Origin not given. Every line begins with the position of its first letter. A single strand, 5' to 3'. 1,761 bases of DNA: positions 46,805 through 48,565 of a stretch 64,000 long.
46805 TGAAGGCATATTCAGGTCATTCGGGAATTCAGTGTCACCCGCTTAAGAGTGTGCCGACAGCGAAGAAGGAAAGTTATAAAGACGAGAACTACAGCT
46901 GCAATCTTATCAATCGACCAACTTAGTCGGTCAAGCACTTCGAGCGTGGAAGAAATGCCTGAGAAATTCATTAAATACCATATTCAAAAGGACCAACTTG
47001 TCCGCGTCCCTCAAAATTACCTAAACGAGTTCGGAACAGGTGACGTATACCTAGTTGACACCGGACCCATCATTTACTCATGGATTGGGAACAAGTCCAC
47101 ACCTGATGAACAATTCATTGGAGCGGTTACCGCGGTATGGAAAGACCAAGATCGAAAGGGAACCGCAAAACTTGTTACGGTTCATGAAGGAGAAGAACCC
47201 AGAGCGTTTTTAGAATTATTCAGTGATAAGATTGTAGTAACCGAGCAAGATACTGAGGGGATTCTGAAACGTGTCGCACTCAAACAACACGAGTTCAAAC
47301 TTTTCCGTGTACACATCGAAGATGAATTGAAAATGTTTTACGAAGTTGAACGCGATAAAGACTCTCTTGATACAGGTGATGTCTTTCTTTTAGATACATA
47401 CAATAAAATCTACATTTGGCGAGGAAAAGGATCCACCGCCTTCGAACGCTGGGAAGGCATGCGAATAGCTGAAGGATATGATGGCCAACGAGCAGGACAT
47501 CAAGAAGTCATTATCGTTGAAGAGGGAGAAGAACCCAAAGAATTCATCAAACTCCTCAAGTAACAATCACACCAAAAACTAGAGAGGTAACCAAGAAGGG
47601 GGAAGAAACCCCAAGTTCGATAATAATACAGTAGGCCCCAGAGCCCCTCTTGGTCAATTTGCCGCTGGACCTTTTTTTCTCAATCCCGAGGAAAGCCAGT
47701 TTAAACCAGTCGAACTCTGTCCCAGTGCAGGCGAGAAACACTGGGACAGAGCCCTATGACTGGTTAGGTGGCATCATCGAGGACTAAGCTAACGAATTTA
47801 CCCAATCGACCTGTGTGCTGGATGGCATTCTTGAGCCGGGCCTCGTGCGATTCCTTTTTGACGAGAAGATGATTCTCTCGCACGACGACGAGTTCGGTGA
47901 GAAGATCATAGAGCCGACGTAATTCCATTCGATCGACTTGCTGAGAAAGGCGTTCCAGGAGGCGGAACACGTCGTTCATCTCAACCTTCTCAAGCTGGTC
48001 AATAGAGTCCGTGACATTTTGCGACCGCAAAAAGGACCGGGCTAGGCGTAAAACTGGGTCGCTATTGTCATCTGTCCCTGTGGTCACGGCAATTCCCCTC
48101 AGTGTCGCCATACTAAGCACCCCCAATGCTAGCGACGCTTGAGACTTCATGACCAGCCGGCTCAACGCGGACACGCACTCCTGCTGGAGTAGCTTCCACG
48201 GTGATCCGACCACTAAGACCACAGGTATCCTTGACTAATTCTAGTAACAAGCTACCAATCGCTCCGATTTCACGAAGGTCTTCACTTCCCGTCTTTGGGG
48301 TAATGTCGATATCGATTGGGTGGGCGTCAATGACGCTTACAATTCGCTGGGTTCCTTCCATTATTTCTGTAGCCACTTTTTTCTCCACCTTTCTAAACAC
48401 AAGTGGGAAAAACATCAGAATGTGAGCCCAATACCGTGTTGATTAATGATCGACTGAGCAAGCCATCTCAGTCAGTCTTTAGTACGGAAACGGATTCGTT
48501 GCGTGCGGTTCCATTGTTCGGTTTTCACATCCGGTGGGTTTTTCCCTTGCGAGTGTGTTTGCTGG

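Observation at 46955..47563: Two-domain gelsolin-superfamily protein (Asgard 2DGel-type)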

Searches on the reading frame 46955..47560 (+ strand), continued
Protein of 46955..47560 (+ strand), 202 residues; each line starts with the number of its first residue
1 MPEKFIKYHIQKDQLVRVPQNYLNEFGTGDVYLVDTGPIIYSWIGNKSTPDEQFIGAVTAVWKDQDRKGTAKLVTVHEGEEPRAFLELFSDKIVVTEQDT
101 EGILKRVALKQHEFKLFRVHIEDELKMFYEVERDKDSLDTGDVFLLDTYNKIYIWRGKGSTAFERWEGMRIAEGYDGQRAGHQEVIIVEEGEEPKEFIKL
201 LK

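Call 25: find_encoding_contigs(protein=P0049, flank=10000, max_places=2)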
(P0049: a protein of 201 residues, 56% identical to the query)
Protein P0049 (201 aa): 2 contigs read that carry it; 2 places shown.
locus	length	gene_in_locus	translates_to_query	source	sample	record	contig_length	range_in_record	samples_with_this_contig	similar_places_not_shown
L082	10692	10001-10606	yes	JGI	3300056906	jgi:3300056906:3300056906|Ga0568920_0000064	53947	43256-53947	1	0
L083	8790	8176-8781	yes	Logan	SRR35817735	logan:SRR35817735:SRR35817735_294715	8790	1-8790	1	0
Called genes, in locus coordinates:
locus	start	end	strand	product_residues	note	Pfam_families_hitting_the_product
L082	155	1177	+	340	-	PF00248:Aldo_ket_red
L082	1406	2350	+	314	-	-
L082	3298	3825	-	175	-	-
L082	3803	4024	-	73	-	-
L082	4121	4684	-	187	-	-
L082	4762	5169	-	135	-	PF00190:Cupin_1, PF07883:Cupin_2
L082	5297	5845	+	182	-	PF01596:Methyltransf_3, PF01135:PCMT (weak), PF13847:Methyltransf_31 (weak), PF13578:Methyltransf_24, PF13649:Methyltransf_25 (weak)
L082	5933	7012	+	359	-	PF08240:ADH_N, PF16912:Glu_dehyd_C, PF00107:ADH_zinc_N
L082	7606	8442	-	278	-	PF01209:Ubie_methyltran, PF13489:Methyltransf_23, PF08241:Methyltransf_11, PF08242:Methyltransf_12, PF13649:Methyltransf_25, PF13847:Methyltransf_31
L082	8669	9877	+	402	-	PF00155:Aminotran_1_2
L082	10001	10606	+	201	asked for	PF00626:Gelsolin, PF25480:DUF7904 (faint), PF00626:Gelsolin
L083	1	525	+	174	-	?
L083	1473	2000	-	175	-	-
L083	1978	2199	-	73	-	-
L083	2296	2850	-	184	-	-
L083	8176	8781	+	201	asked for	PF00626:Gelsolin, PF25480:DUF7904 (faint), PF00626:Gelsolin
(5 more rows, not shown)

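Call 39: predict_structure(alignment_id=A1)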
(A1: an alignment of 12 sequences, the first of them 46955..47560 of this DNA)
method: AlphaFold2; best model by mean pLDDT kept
length: 202 residues; sequences in the alignment: 12
mean_pLDDT: 78.9   pTM: 0.52
mean pLDDT of the five models: 78.9, 78.8, 78.7, 77.6, 69.4
residues with pLDDT >= 90: 39; 70-90: 118; 50-70: 38; < 50: 7
segments of 3 or more residues with pLDDT < 50: 106-110
pLDDT, mean of each block of 10 residues (from residue 1): 71 71 85 87 87 72 62 87 90 75 50 77 75 90 85 91 85 67 81 91 80
secondary structure, 60 per line:
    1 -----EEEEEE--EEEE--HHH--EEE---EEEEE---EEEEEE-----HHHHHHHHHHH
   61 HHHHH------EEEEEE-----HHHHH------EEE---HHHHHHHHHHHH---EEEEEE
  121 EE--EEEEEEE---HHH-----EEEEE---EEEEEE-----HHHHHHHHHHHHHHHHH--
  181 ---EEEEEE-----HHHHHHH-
elements in order: E6-11 E14-17 E25-27 E31-35 E39-44 H50-65 E72-77 H83-87 E94-96 H100-111 E115-122 E125-131 E143-147 E151-156 H162-178 E184-189 H195-201

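Call 42: fold_search(model_id=the predicted structure, library=pdb)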
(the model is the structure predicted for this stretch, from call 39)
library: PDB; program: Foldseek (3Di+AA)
matches with E <= 10: 571; with E <= 0.001: 134
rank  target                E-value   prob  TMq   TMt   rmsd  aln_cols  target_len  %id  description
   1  7c2h_G                1.6e-22  1.00  0.47  0.48  11.0       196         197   48  Crystal Structure of the Thorarchaeota 2DGel3/rabbit actin complex (released 2020-08-05)
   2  7c2g_G                3.8e-22  1.00  0.47  0.48  10.9       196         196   47  Crystal Structure of the Thorarchaeota 2DGel/rabbit actin complex (released 2020-08-05)
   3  3fg6_C                1.6e-16  1.00  0.43  0.29  15.6       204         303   30  Structure of the C-terminus of Adseverin (released 2009-08-11)
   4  9jus_v                2.5e-16  1.00  0.43  0.11  15.4       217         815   28  Structure of villin bound to an actin trimer (released 2025-10-08)
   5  9jvt_v                2.9e-16  1.00  0.44  0.21  15.2       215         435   28  Structure of the C-terminal 4 domains (V4-V6-HP) villin bound to an actin (released 2025-10-15)
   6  7whg_G                3.9e-16  1.00  0.43  0.40  14.3       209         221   34  Lokiarchaeota gelsolin (2DGel) bound to two molecules of rabbit actin (released 2022-09-21)
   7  3fg6_A                4.7e-16  1.00  0.43  0.30  15.6       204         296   30  Structure of the C-terminus of Adseverin (released 2009-08-11)
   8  9jus_V                5.0e-16  1.00  0.44  0.11  15.4       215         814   28  Structure of villin bound to an actin trimer (released 2025-10-08)
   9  3ffk_D                5.3e-16  1.00  0.45  0.27  14.1       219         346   26  Crystal structure of human Gelsolin domains G1-G3 bound to Actin (released 2009-10-06)
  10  3fg6_H                7.2e-16  1.00  0.43  0.29  15.6       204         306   30  Structure of the C-terminus of Adseverin (released 2009-08-11)
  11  3ffk_A                1.2e-15  1.00  0.45  0.27  14.0       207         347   28  Crystal structure of human Gelsolin domains G1-G3 bound to Actin (released 2009-10-06)
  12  8viz_G                1.2e-15  1.00  0.45  0.13  14.6       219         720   26  Structure of full-length gelsolin bound to the barbed end of F-actin (released 2024-10-16)
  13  3fg6_E                1.3e-15  1.00  0.41  0.30  15.4       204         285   30  Structure of the C-terminus of Adseverin (released 2009-08-11)
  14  7whf_G                1.3e-15  1.00  0.43  0.39  14.2       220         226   30  Heimdallarchaeota gelsolin (2DGel) bound to rabbit actin (released 2022-09-21)
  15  9jvt_V                1.5e-15  1.00  0.44  0.24  15.4       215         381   28  Structure of the C-terminal 4 domains (V4-V6-HP) villin bound to an actin (released 2025-10-15)
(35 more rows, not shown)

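Call 51: list_cluster_members(proteins=[window:46955-47560:+])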
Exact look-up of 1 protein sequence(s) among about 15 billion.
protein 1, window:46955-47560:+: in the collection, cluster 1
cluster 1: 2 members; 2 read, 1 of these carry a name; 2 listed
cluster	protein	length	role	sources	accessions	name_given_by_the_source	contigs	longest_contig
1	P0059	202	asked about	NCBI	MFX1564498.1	MAG: hypothetical protein ACFFCH_00745 [Promethearchaeota archaeon]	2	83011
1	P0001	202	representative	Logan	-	-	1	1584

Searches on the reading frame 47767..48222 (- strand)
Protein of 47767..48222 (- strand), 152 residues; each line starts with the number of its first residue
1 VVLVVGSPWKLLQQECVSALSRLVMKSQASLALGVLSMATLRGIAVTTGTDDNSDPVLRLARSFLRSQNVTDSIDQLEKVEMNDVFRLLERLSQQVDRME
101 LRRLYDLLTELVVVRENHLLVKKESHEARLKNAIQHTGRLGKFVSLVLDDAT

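Call 9: search_protein_families(library=pfam, proteins=[window:47767-48222:-], max_evalue=0.01)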
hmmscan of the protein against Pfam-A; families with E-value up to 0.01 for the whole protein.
window:47767-48222:- (152 aa): 0 families

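Call 32: search_solved_structures(query=window:47767-48150:-, max_evalue=10)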
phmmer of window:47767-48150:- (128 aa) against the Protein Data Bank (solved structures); distinct sequences matched with E-value up to 10: 4.
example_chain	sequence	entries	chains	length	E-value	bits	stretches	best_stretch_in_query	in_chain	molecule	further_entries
9srt_D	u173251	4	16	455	0.12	16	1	40-102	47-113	DNA-binding transcriptional repressor Mlc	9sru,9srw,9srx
1z6r_A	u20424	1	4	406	0.28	14.8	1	44-98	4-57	Mlc protein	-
3ne8_A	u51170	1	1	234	0.35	14.5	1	11-67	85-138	N-acetylmuramoyl-l-alanine amidase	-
3bp8_A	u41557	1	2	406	0.4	14.3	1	44-102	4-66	Putative NAGC-like transcriptional regulator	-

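Call 57: search_protein_families(library=ncbifam, proteins=[window:47767-48150:-], max_evalue=0.01)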
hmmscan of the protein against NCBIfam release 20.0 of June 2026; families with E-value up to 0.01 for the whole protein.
window:47767-48150:- (128 aa): 0 families

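Call 60: search_solved_structures(query=A2, max_evalue=10)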
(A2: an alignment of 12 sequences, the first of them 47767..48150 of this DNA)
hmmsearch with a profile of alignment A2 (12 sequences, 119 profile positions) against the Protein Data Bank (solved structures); distinct sequences matched with E-value up to 10: 2.
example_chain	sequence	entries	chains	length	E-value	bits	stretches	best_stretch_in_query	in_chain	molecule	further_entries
4y6c_A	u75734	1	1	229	0.017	18.4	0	24-72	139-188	ANSERINA PUTATIVE KINESIN LIGHT chain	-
7n85_1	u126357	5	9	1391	1.1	12.5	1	28-78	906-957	Nucleoporin NUP157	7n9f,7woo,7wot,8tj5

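Call 67: predict_structure(protein=window:47767-48150:-)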
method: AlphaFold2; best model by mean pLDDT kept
length: 128 residues; sequences in the alignment: 1
mean_pLDDT: 49.4   pTM: 0.34
mean pLDDT of the five models: 49.4, 46.3, 45.1, 43.7, 43.6
residues with pLDDT >= 90: 0; 70-90: 0; 50-70: 65; < 50: 63
segments of 3 or more residues with pLDDT < 50: 1-7, 22-25, 56-62, 89-128
pLDDT, mean of each block of 10 residues (from residue 1): 47 55 52 53 54 49 51 55 52 44 46 45 37
secondary structure, 60 per line:
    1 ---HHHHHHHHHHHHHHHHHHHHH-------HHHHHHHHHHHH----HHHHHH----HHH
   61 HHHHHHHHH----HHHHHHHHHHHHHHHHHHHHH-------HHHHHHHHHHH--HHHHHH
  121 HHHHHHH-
elements in order: H4-24 H32-43 H48-53 H58-69 H74-94 H102-112 H115-127

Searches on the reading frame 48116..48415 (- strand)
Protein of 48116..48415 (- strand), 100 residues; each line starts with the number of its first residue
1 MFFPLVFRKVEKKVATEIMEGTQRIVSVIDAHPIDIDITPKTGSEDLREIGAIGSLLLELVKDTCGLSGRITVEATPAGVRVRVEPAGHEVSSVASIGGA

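Call 9: search_protein_families(library=pfam, proteins=[window:48116-48415:-], max_evalue=0.01)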
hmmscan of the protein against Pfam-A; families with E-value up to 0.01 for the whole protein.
window:48116-48415:- (100 aa): 0 families

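Call 33: search_solved_structures(query=window:48116-48415:-, max_evalue=10)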
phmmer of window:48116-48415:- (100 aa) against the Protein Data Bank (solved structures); distinct sequences matched with E-value up to 10: 2.
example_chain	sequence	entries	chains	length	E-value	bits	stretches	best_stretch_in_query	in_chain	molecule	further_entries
4ppz_A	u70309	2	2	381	0.86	13.3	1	22-74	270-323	Succinyl-diaminopimelate desuccinylase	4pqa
4o23_A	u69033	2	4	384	0.86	13.3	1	22-74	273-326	Succinyl-diaminopimelate desuccinylase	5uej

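Call 57: search_protein_families(library=ncbifam, proteins=[window:48116-48415:-], max_evalue=0.01)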
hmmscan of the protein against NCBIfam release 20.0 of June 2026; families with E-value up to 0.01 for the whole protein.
window:48116-48415:- (100 aa): 0 families

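Call 61: search_solved_structures(query=A3, max_evalue=10)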
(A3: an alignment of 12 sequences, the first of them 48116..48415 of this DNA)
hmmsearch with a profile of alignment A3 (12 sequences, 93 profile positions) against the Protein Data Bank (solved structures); distinct sequences matched with E-value up to 10: 1.
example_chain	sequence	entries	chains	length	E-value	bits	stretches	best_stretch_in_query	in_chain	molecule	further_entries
5kni_A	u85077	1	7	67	1.1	12.4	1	20-45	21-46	Tankyrase-1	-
